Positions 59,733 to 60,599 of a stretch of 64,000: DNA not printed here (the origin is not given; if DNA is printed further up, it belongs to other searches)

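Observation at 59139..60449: HicA toxin with a HicB antitoxin fused to a HEPN-like (RNxxAH) domain: two RNase-type modules and one antitoxin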

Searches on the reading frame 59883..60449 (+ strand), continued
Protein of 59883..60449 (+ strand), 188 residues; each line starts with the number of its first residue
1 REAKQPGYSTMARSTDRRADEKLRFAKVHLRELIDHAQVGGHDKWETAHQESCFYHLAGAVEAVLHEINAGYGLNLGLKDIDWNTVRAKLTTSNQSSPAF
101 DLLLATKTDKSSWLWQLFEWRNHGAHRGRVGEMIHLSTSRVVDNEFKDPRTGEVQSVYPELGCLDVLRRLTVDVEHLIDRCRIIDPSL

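Call 72: search_protein_families(library=pfam, proteins=[P0006, P0010, P0160, P0165, P0169, P0188, P0205, P0229, P0294, P0242], max_evalue=0.1)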
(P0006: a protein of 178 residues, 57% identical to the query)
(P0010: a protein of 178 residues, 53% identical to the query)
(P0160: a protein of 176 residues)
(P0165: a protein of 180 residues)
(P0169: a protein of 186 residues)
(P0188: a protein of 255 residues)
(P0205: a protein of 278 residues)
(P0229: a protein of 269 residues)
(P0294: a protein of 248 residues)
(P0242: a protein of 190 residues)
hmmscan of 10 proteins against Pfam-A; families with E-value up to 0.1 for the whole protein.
P0006 (178 aa): 4 families
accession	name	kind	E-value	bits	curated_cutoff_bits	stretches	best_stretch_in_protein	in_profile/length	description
PF20227.3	DUF6586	-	5.1e-11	43.6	27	1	6-167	4-149/153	Family of unknown function (DUF6586)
PF18730.6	HEPN_Cthe2314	-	4.3e-05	24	27.1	1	31-119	41-126/174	Cthe_2314-like HEPN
PF10037.15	MRP-S27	-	0.017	14.6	25.9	1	30-113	34-109/393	Mitochondrial 28S ribosomal protein S27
PF25113.1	TPR_ESP1_2nd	-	0.087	13.2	27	0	62-170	77-183/188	Separase-like, TPR repeats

P0010 (178 aa): 2 families
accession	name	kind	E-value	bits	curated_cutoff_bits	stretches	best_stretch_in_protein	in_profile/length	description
PF20227.3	DUF6586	-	2.7e-09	38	27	1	6-115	4-104/153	Family of unknown function (DUF6586)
PF18730.6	HEPN_Cthe2314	-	7.1e-06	26.6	27.1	1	31-119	36-126/174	Cthe_2314-like HEPN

P0160 (176 aa): 1 family
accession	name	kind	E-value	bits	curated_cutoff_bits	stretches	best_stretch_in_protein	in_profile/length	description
PF20227.3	DUF6586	-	9.3e-07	29.7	27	1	8-127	4-114/153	Family of unknown function (DUF6586)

P0165 (180 aa): 3 families
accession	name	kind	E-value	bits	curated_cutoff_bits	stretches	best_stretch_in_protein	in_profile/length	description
PF18730.6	HEPN_Cthe2314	-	1.5e-08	35.3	27.1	1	30-147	38-153/174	Cthe_2314-like HEPN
PF20227.3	DUF6586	-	0.00052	20.8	27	1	10-110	4-98/153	Family of unknown function (DUF6586)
PF18733.6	HEPN_LA2681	-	0.082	12.7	27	0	51-104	71-119/204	LA2681-like HEPN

P0169 (186 aa): 1 family
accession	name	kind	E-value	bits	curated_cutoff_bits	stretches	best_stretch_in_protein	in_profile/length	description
PF20227.3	DUF6586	-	1.7e-05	25.6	27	1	7-173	3-150/153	Family of unknown function (DUF6586)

P0188 (255 aa): 2 families
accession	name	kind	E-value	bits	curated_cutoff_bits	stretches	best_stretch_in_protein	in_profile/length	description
PF20227.3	DUF6586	-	2.9e-07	31.4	27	1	14-176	6-150/153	Family of unknown function (DUF6586)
PF18730.6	HEPN_Cthe2314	-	0.038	14.4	27.1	1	44-160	49-154/174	Cthe_2314-like HEPN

P0205 (278 aa): 1 family
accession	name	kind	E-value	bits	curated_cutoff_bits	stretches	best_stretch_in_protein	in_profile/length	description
PF20227.3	DUF6586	-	2.2e-05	25.3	27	1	83-174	10-94/153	Family of unknown function (DUF6586)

P0229 (269 aa): 4 families
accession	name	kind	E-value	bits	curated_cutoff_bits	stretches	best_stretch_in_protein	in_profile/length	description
PF20227.3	DUF6586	-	0.0001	23.1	27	1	113-258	24-150/153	Family of unknown function (DUF6586)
PF18730.6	HEPN_Cthe2314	-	0.00017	22.1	27.1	1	123-227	48-149/174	Cthe_2314-like HEPN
PF01579.23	DUF19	-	0.0071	16.6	23.2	1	14-77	24-90/157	Domain of unknown function (DUF19)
PF10723.15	RepB-RCR_reg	-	0.072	13.5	21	0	190-233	23-66/81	Replication regulatory protein RepB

P0294 (248 aa): 1 family
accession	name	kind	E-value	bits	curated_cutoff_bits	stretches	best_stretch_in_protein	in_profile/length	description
PF18730.6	HEPN_Cthe2314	-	1.9e-05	25.2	27.1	1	76-194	17-136/174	Cthe_2314-like HEPN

P0242 (190 aa): 2 families
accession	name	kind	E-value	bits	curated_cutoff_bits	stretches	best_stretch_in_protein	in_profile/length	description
PF18730.6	HEPN_Cthe2314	-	9e-05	23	27.1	1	47-182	50-167/174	Cthe_2314-like HEPN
PF00619.27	CARD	-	0.033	14.6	23.9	1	148-181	28-60/85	Caspase recruitment domain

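Call 73: fold_search(model_id=the predicted structure, library=viral)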
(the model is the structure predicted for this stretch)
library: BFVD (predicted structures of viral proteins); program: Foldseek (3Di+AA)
matches with E <= 10: 176; with E <= 0.001: 0
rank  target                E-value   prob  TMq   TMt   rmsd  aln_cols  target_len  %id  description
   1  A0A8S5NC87            1.5e-01  0.69  0.34  0.32  10.6       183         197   12  Uncharacterized protein [Siphoviridae sp. ctwWa4]
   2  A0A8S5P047            5.9e-01  0.33  0.29  0.33  17.2       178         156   11  Uncharacterized protein [Myoviridae sp. ctLnO19]
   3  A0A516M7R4            8.3e-01  0.08  0.20  0.19  14.8       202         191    9  (no name in the UniProt tables at hand)
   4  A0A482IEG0            9.2e-01  0.09  0.21  0.07  14.5       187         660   10  Uncharacterized protein [Stenotrophomonas phage YB07]
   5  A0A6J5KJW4            1.1e+00  0.06  0.18  0.08  22.2       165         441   13  VWA-like domain containing protein [uncultured Caudovirales phage]
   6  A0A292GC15            1.3e+00  0.28  0.29  0.34  12.4       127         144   10  (no name in the UniProt tables at hand)
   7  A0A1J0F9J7            1.4e+00  0.08  0.22  0.15  15.3       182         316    8  (no name in the UniProt tables at hand)
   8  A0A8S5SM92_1          1.6e+00  0.18  0.31  0.07   8.3       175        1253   14  Minor structural protein putative tail fiber [Myoviridae sp. ctPoO4]
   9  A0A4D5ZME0            1.9e+00  0.08  0.24  0.21  14.1       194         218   12  (no name in the UniProt tables at hand)
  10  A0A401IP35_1          2.0e+00  0.14  0.35  0.09  15.4       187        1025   14  Wsv143-like protein [Hemigrapsus takanoi nimavirus]
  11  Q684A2                2.1e+00  0.28  0.33  0.47  10.0       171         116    9  (no name in the UniProt tables at hand)
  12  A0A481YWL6            2.3e+00  0.14  0.23  0.36   9.5        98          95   13  Uncharacterized protein [Marseillevirus LCMAC103]
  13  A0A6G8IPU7            2.3e+00  0.06  0.17  0.15  19.6       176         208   10  (no name in the UniProt tables at hand)
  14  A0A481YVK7            2.4e+00  0.09  0.18  0.08  13.6        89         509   20  Chromatin assembly factor complex 1 subunit p60 [Marseillevirus LCMAC103]
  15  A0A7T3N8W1            2.5e+00  0.28  0.32  0.47   9.4       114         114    9  (no name in the UniProt tables at hand)
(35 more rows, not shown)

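Call 89: search_protein_families(library=pfam, proteins=[L015:2406-3902:+, L015:4649-5419:+, L021:946-3831:+, L021:4828-5490:-, L024:3029-3958:+, L024:4546-5361:+, L026:3029-3931:+, L026:1737-2669:+, L020:1013-1582:+, L020:87-1010:+], max_evalue=0.0001)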
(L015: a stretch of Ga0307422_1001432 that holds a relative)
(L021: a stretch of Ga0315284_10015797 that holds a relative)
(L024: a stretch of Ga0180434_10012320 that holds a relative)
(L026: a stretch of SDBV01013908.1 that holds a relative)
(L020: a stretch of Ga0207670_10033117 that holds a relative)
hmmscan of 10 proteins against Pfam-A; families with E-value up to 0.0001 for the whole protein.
L015:2406-3902:+ (498 aa): 2 families
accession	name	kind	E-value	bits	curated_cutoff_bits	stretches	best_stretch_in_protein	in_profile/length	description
PF01875.22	Memo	-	5e-68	229.7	27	1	39-300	3-268/269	Memo-like protein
PF01871.22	AMMECR1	-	5.7e-59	198.8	25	1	333-498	2-168/168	AMMECR1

L015:4649-5419:+ (256 aa): 1 family
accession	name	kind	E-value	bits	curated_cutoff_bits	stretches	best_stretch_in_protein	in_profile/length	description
PF18730.6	HEPN_Cthe2314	-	7e-09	36.4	27.1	1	84-207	47-166/174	Cthe_2314-like HEPN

L021:946-3831:+ (961 aa): 6 families
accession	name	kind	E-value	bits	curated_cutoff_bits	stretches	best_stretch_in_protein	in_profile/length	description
PF07669.17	Eco57I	-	7.1e-38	130.8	25.3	1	461-648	2-171/171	Eco57I restriction-modification methylase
PF02384.22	N6_Mtase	-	2.1e-16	60.6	20.4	2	328-495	4-114/311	N-6 DNA Methylase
PF12950.13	TaqI_C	-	4.1e-16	59.7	26.5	1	767-887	2-117/118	TaqI-like C-terminal specificity domain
PF20473.4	MmeI_Mtase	-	7.1e-10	38.9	27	1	393-569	19-148/259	MmeI, DNA-methyltransferase domain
PF04313.20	HSDR_N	-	3.4e-09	37.3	25.1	0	60-137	114-196/198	Type I restriction enzyme R protein N terminus (HSDR_N)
PF01170.24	UPF0020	-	4.5e-05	23.7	22.3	0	396-476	31-93/197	RMKL-like, methyltransferase domain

L021:4828-5490:- (220 aa): 0 families

L024:3029-3958:+ (309 aa): 0 families

L024:4546-5361:+ (271 aa): 0 families

L026:3029-3931:+ (300 aa): 1 family
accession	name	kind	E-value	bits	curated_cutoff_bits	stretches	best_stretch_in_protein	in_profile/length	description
PF18928.5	DUF5677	-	2.7e-07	31.2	27.1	1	102-239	28-161/166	Family of unknown function (DUF5677)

L026:1737-2669:+ (310 aa): 1 family
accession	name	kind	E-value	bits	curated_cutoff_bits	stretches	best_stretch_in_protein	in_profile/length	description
PF18928.5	DUF5677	-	1.4e-20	74.5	27.1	1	101-245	6-162/166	Family of unknown function (DUF5677)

L020:1013-1582:+ (189 aa): 0 families

L020:87-1010:+ (307 aa): 1 family
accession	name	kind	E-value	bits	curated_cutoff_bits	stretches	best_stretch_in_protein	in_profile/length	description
PF08463.15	EcoEI_R_C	-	2e-37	129.3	24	1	150-304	2-163/163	EcoEI R protein C-terminal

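Call 90: search_protein_families(library=pfam, proteins=[L015:4649-5419:+, L026:3029-3931:+], max_evalue=0.01)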
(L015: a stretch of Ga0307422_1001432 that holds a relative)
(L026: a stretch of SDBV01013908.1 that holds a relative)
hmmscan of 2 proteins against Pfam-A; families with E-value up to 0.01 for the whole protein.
L015:4649-5419:+ (256 aa): 1 family
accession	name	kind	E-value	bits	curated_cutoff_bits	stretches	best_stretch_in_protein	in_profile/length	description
PF18730.6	HEPN_Cthe2314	-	7e-09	36.4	27.1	1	84-207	47-166/174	Cthe_2314-like HEPN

L026:3029-3931:+ (300 aa): 1 family
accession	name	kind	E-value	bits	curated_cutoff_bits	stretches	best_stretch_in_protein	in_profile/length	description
PF18928.5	DUF5677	-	2.7e-07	31.2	27.1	1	102-239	28-161/166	Family of unknown function (DUF5677)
